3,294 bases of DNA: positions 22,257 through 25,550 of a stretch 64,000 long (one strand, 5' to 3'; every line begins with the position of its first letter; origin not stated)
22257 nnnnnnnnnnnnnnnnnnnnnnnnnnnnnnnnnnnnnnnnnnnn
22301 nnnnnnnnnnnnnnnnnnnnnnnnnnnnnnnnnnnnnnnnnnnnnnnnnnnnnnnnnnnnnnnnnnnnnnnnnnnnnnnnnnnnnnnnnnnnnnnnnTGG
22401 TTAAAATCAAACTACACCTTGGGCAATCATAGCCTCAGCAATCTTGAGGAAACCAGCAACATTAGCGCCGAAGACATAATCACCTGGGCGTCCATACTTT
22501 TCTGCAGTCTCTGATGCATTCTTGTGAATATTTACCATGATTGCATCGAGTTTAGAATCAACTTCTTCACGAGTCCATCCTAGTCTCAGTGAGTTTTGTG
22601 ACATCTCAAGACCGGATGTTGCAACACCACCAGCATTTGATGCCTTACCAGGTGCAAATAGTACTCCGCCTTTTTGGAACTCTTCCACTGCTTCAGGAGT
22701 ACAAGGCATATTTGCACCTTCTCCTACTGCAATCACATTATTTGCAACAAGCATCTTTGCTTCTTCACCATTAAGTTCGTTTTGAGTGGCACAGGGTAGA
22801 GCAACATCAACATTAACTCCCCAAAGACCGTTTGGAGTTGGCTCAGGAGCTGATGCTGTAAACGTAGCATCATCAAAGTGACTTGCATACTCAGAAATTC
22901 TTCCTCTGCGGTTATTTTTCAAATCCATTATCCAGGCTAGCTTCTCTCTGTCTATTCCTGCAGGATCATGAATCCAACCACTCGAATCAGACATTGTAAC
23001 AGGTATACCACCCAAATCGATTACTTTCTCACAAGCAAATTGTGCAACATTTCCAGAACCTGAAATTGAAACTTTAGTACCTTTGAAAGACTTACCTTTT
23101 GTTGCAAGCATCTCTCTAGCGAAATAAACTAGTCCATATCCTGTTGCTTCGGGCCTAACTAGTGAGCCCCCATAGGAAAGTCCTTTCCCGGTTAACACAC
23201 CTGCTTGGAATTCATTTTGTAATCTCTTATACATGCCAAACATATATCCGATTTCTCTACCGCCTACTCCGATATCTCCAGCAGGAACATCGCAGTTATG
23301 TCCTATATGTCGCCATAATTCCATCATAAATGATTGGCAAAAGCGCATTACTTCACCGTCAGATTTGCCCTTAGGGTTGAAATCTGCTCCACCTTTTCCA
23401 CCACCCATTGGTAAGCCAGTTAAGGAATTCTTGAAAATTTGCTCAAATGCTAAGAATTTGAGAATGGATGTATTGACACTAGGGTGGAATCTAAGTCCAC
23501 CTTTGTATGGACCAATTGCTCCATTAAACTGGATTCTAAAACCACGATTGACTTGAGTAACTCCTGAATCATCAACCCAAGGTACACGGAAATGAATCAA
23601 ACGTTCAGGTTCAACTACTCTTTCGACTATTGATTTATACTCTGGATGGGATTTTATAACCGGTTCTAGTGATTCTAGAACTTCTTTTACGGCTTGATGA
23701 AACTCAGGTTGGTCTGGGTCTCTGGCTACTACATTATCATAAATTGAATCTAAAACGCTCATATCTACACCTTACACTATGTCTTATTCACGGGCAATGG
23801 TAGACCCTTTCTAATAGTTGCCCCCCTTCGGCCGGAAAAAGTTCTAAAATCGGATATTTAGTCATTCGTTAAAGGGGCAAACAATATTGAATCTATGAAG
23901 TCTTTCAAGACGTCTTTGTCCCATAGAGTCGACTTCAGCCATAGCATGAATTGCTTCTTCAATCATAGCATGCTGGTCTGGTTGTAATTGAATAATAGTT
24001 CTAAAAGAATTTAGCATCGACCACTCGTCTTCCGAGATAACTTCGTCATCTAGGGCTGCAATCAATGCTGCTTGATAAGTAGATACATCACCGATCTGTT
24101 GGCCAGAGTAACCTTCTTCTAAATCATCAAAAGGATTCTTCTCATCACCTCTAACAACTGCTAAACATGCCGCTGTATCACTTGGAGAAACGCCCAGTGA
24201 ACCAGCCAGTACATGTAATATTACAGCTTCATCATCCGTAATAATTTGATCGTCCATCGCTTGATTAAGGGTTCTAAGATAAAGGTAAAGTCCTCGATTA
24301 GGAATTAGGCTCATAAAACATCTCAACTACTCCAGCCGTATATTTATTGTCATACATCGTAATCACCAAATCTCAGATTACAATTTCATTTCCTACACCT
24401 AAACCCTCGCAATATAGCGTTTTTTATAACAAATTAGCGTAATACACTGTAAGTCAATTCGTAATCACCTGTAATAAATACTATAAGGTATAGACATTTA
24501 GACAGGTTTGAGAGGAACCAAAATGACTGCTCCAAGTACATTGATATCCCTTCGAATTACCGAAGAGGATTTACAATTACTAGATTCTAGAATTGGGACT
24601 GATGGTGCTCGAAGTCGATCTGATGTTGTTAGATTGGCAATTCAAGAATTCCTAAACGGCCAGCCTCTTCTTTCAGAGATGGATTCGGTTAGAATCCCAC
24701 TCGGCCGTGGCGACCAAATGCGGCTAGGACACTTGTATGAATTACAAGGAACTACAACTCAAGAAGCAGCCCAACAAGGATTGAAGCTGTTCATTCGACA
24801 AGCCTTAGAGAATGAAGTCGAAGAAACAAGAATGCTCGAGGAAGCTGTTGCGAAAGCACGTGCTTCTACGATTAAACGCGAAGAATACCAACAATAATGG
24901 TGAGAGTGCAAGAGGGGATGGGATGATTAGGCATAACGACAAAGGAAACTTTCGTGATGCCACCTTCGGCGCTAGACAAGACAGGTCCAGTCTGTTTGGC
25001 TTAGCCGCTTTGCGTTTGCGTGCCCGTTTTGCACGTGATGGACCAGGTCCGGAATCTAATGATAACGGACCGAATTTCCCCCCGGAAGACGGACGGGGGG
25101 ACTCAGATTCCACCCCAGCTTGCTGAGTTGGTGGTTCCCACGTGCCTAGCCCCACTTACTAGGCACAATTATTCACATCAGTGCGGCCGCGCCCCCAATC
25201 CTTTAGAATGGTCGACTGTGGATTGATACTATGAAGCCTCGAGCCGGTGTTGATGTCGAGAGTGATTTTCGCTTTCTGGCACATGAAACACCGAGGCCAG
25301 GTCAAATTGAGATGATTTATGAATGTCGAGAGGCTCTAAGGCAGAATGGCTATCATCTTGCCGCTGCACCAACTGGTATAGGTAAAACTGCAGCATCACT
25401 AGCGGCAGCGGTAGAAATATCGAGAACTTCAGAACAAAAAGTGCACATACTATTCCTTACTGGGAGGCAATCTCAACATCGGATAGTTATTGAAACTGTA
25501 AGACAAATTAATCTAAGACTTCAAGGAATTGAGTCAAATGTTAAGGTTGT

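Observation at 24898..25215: About 300-nt GC-rich, multi-hairpin RNA candidate that lacks SRP and RNase P hallmarks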

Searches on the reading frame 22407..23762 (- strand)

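Call 10: search_protein_families(library=pfam, proteins=[window:22407-23762:-])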
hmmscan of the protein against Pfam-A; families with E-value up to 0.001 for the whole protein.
window:22407-23762:- (451 aa): 2 families
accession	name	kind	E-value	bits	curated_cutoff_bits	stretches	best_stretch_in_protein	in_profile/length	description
PF00208.27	ELFV_dehydrog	-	8e-86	288.1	23.4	1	198-449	1-241/241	Glutamate/Leucine/Phenylalanine/Valine dehydrogenase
PF02812.23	ELFV_dehydrog_N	-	1.1e-50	171.1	25.3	1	52-179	1-128/129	Glu/Leu/Phe/Val dehydrogenase, dimerisation domain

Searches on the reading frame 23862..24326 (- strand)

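Call 10: search_protein_families(library=pfam, proteins=[window:23862-24326:-])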
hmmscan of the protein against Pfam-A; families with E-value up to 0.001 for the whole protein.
window:23862-24326:- (154 aa): 0 families

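Call 44: search_protein_families(library=ncbifam, proteins=[window:23862-24326:-], max_evalue=1)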
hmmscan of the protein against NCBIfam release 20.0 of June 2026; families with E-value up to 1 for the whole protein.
window:23862-24326:- (154 aa): 3 families
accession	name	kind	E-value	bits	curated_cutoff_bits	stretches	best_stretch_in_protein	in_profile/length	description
NF006948.0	PRK09430.1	equivalog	0.035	13.7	162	1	20-64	137-181/267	co-chaperone DjlA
TIGR03565.1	alk_sulf_monoox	equivalog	0.039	13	518.2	1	118-145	248-275/346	FMNH2-dependent alkanesulfonate monooxygenase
NF001939.1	PRK00719.1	subfamily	0.067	12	510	1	118-145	248-275/373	alkanesulfonate monooxygenase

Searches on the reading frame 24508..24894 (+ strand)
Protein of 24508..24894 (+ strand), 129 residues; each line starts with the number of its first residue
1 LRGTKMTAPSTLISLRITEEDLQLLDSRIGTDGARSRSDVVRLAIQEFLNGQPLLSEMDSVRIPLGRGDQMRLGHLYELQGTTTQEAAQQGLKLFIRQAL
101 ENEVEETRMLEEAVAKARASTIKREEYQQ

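Call 10: search_protein_families(library=pfam, proteins=[window:24508-24894:+])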
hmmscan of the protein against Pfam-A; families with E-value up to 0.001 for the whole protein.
window:24508-24894:+ (129 aa): 1 family
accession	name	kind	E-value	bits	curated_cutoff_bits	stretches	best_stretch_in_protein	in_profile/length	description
PF01402.27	RHH_1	-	0.00012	22.3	20.5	1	13-49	2-37/39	Ribbon-helix-helix protein, copG family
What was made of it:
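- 24523..24897 (+): RHH (CopG/Arc/MetJ-type) gene, 124 aa. The true start is ATG 24523, not TTG 24508. It is the upstream partner in every locus. Pfam RHH_1 (call 10).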

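Call 15: find_homologous_proteins(query=window:24508-24894:+)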
Query window:24508-24894:+ (129 aa): 103 proteins with E <= 0.001 among 112 candidates.
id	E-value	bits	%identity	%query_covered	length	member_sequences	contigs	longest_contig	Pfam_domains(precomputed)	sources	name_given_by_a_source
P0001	2.7e-65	235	94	96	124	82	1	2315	-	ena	-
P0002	1.1e-62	227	90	96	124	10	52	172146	-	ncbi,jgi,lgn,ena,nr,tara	ncbi:MAG: ribbon-helix-helix protein, CopG family [Euryarchaeota archaeon TMED248]|nr:hypothetical p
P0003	4.1e-59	216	88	96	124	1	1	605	-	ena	-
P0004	9.7e-49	182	70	96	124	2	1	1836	-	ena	-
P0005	2.0e-45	171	66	97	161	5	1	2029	PF01402.28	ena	-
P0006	1.0e-44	169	65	98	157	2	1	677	PF01402.28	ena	-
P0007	1.8e-44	168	64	98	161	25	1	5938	PF01402.28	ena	-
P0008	8.6e-44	166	64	96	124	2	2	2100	PF01402.28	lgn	-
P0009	1.1e-43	166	65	96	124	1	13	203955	PF01402.28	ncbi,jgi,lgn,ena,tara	tara:strand:- start:63674 stop:64048 length:375 start_codon:yes stop_codon:yes gene_type:complete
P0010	1.3e-43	166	63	98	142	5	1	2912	PF01402.28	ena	-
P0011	2.4e-43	165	65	96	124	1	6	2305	PF01402.28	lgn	-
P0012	4.0e-43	164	65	96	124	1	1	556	PF01402.28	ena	-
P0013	7.3e-43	163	64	96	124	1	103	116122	PF01402.28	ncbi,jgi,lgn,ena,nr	ncbi:MAG: ribbon-helix-helix protein, CopG family [Euryarchaeota archaeon]|jgi:hypothetical protein|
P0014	7.4e-43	163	65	96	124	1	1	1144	PF01402.28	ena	-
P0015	7.4e-43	163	65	96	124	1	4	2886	-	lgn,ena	-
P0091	4.6e-36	141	51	98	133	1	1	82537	PF01402.28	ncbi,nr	ncbi:MAG: ribbon-helix-helix protein, CopG family [Candidatus Poseidoniales archaeon]|nr:MAG: ribbon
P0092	1.5e-34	136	52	96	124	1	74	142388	PF01402.28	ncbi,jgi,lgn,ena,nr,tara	ncbi:MAG: ribbon-helix-helix protein, CopG family [Candidatus Poseidoniales archaeon]|nr:ribbon-heli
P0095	3.9e-34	135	58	96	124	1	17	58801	-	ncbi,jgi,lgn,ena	-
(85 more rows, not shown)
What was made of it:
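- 24523..24897 (+): 103 homologue clusters of 124 aa; every source name that gives an organism is a marine euryarchaeote or Poseidoniales MAG (call 15).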

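Call 16: find_encoding_contigs(protein=P0091, flank=4000, max_places=2)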
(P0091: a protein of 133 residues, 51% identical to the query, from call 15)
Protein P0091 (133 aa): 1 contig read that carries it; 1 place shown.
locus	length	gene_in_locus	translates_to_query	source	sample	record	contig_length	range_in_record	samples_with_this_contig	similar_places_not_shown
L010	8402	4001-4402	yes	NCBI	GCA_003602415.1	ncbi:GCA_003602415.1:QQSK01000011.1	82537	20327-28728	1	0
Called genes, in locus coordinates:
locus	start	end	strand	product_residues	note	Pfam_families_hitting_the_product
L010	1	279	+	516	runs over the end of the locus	PF01039:Carboxyl_trans, PF03255:ACCA (weak)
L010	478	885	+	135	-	PF00364:Biotin_lipoyl, PF25917:BSH_RND, PF25973:BSH_CzcB (faint)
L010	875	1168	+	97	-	-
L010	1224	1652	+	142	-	-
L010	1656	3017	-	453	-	PF02812:ELFV_dehydrog_N, PF00208:ELFV_dehydrog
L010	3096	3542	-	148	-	-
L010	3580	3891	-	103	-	-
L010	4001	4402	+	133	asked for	PF01402:RHH_1 (weak)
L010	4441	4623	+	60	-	-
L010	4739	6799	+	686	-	PF00270:DEAD (weak), PF04851:ResIII (faint), PF06733:DEAD_2, PF13307:Helicase_C_2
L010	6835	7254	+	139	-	-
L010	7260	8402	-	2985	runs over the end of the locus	PF18884:TSP3_bac (weak), PF01841:Transglut_core, PF13620:CarboxypepD_reg (faint), PF01835:MG2 (faint)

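Call 17: find_encoding_contigs(protein=P0092, flank=4000, max_places=3)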
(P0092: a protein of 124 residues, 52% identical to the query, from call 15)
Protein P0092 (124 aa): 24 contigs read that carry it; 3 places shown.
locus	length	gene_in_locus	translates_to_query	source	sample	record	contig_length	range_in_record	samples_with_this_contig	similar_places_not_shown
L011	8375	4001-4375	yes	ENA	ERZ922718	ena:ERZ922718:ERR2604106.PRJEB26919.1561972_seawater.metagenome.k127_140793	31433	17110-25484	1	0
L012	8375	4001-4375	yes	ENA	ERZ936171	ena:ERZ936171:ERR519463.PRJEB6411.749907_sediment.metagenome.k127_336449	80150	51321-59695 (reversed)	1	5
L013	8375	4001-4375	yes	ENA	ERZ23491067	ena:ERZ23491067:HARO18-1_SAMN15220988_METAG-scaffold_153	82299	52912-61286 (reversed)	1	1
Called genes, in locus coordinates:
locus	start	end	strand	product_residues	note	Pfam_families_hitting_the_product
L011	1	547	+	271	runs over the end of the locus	PF00149:Metallophos, PF12850:Metallophos_2 (faint)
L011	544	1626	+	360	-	PF13528:Glyco_trans_1_3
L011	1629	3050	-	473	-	PF02812:ELFV_dehydrog_N, PF00208:ELFV_dehydrog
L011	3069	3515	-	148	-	-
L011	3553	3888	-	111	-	-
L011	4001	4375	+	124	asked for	PF01402:RHH_1 (weak)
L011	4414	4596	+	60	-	-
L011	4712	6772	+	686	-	PF00270:DEAD (weak), PF04851:ResIII (faint), PF06733:DEAD_2, PF13307:Helicase_C_2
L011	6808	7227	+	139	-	-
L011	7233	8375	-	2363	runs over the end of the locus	?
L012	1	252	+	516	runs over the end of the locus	PF01039:Carboxyl_trans, PF03255:ACCA (weak)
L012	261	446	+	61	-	-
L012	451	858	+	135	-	PF00364:Biotin_lipoyl, PF25917:BSH_RND, PF25973:BSH_CzcB (faint)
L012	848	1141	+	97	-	-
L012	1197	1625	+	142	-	-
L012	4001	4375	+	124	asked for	PF01402:RHH_1 (weak)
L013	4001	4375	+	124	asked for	PF01402:RHH_1 (weak)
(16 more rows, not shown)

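Call 18: find_encoding_contigs(protein=P0095, flank=4000, max_places=2)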
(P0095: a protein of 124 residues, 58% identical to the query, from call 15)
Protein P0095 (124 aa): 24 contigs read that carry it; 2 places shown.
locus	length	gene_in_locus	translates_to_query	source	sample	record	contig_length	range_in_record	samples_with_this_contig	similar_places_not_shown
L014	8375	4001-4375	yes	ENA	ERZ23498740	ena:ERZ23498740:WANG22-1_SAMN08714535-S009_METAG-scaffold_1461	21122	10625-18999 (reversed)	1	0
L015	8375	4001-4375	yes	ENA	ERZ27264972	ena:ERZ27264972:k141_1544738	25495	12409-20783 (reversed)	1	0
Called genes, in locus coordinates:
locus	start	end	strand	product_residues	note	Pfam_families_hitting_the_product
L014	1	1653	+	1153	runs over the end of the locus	PF02412:TSP_3 (faint)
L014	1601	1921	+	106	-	-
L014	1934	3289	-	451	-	PF02812:ELFV_dehydrog_N, PF00208:ELFV_dehydrog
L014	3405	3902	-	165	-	-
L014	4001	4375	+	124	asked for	-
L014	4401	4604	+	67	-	-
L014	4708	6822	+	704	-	PF04851:ResIII (faint), PF00270:DEAD (faint), PF06733:DEAD_2, PF13307:Helicase_C_2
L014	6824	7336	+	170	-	-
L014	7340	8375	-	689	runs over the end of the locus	PF13620:CarboxypepD_reg (faint), PF13559:DUF4129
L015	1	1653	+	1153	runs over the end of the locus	PF02412:TSP_3 (faint)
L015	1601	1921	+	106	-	-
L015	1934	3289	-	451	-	PF02812:ELFV_dehydrog_N, PF00208:ELFV_dehydrog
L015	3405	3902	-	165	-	-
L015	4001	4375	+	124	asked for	-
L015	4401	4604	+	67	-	-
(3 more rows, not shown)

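Call 44: search_protein_families(library=ncbifam, proteins=[window:24523-24894:+], max_evalue=1)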
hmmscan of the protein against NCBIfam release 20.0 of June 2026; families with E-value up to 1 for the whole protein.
window:24523-24894:+ (124 aa): 4 families
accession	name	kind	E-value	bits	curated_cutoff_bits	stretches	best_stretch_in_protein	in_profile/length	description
NF053762.1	aCcr1_fam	equivalog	0.0019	18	60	1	8-43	3-37/38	aCcr1 family cell cycle regulator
NF041793.1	ORF56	equivalog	0.012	15.7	50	1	33-44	27-38/39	ORF56 family plasmid copy control protein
NF002169.0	PRK01002.1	subfamily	0.015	15.2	111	1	8-58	7-57/141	nickel responsive regulator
NF001884.0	PRK00630.1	subfamily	0.091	12.9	119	1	9-46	14-51/148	nickel responsive regulator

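Call 68: list_cluster_members(proteins=[L010:4739-6796:+, L014:4708-6819:+, L080:1601-3691:+, P0095, P0092])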
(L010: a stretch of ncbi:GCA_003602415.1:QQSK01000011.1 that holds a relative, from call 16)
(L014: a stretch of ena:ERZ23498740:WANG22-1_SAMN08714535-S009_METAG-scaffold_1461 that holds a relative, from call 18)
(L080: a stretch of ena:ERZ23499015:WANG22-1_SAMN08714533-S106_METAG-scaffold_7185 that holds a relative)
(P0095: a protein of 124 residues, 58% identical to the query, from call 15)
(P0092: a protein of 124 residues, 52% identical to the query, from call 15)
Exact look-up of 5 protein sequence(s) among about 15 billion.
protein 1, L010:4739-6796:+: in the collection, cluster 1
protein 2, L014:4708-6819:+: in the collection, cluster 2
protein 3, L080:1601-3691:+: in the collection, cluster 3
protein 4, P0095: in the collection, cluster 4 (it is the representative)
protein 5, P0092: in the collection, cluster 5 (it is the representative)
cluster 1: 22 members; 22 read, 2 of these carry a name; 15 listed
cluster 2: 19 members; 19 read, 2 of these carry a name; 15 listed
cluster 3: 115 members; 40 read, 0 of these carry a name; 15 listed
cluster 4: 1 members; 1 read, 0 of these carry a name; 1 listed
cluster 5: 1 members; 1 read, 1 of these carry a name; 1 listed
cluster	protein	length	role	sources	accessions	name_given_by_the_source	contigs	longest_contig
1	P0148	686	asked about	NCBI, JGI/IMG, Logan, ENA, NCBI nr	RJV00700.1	MAG: ATP-dependent DNA helicase [Candidatus Poseidoniales archaeon]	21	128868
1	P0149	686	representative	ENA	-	-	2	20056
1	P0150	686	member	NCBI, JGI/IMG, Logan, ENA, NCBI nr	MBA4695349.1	MAG: ATP-dependent DNA helicase [Candidatus Poseidoniales archaeon] | ATP-dependent DNA helicase [Candidatus Poseidoniales archaeon]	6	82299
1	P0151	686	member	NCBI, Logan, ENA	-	-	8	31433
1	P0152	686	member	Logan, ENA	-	-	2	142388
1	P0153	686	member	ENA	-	-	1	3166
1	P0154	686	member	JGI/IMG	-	-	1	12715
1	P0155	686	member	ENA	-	-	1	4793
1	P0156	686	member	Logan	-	-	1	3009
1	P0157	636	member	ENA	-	-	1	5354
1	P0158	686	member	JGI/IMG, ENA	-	-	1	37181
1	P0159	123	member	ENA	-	-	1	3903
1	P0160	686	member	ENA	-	-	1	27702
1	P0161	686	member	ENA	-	-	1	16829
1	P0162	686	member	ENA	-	-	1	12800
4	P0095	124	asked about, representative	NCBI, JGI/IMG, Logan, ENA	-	-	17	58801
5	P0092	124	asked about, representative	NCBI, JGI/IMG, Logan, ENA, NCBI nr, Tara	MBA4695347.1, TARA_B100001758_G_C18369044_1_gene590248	MAG: ribbon-helix-helix protein, CopG family [Candidatus Poseidoniales archaeon] | ribbon-helix-helix protein, CopG family [Candidatus Poseidoniales archaeon] | strand:- start:25 stop:399 length:375 start_codon:yes stop_codon:yes gene_type:complete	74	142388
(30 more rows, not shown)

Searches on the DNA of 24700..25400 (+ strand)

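Call 5: search_rna_families(source=window, start=24700, end=25400, threshold=evalue, max_evalue=10, show_alignments=5)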
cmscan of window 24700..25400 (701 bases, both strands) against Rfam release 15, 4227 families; matches with E-value up to 10: 1.
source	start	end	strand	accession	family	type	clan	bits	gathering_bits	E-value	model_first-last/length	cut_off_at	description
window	25285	25313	-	RF01345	CRISPR-DR35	Gene; CRISPR;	-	16.3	35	3.6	1-36/36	no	CRISPR RNA direct repeat element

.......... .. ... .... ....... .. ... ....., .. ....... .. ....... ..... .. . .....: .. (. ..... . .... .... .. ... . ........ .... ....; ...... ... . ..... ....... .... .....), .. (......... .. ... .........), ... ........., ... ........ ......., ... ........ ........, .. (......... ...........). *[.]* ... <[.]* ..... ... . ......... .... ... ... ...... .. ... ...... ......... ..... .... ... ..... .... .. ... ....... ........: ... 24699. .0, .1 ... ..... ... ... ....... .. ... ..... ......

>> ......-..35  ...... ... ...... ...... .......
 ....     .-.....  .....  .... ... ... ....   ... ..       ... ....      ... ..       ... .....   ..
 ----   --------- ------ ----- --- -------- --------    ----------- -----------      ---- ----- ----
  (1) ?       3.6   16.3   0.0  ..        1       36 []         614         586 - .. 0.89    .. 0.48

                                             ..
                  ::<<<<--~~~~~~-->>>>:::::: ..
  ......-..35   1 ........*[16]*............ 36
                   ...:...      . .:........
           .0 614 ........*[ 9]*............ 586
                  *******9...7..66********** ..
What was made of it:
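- On Any Rfam 15 family: This is noise (call 5).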

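Call 65: search_rna_families(sources=[L077, L078, L079, L082, L052, L023, L034, L061, L038], threshold=evalue, max_evalue=1)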
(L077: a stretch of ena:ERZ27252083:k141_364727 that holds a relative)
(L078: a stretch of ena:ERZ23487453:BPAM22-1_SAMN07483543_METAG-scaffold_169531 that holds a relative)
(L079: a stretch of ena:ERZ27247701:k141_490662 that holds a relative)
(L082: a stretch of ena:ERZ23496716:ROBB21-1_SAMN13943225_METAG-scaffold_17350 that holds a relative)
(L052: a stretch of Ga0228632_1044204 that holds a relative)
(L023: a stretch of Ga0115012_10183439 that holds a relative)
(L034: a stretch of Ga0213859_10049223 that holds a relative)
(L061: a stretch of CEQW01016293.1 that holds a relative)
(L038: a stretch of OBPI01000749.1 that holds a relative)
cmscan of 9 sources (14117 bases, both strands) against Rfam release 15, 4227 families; matches with E-value up to 1: 0.
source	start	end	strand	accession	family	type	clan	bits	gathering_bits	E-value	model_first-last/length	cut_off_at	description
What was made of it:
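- Closest known: SD-sequestering cis-regulators. Different: No known aptamer or thermometer family matches (calls 5, 65).
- No Rfam hit even at E<=10 on the region, or at E<=1 on nine homologous loci from different clades (calls 5, 65).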
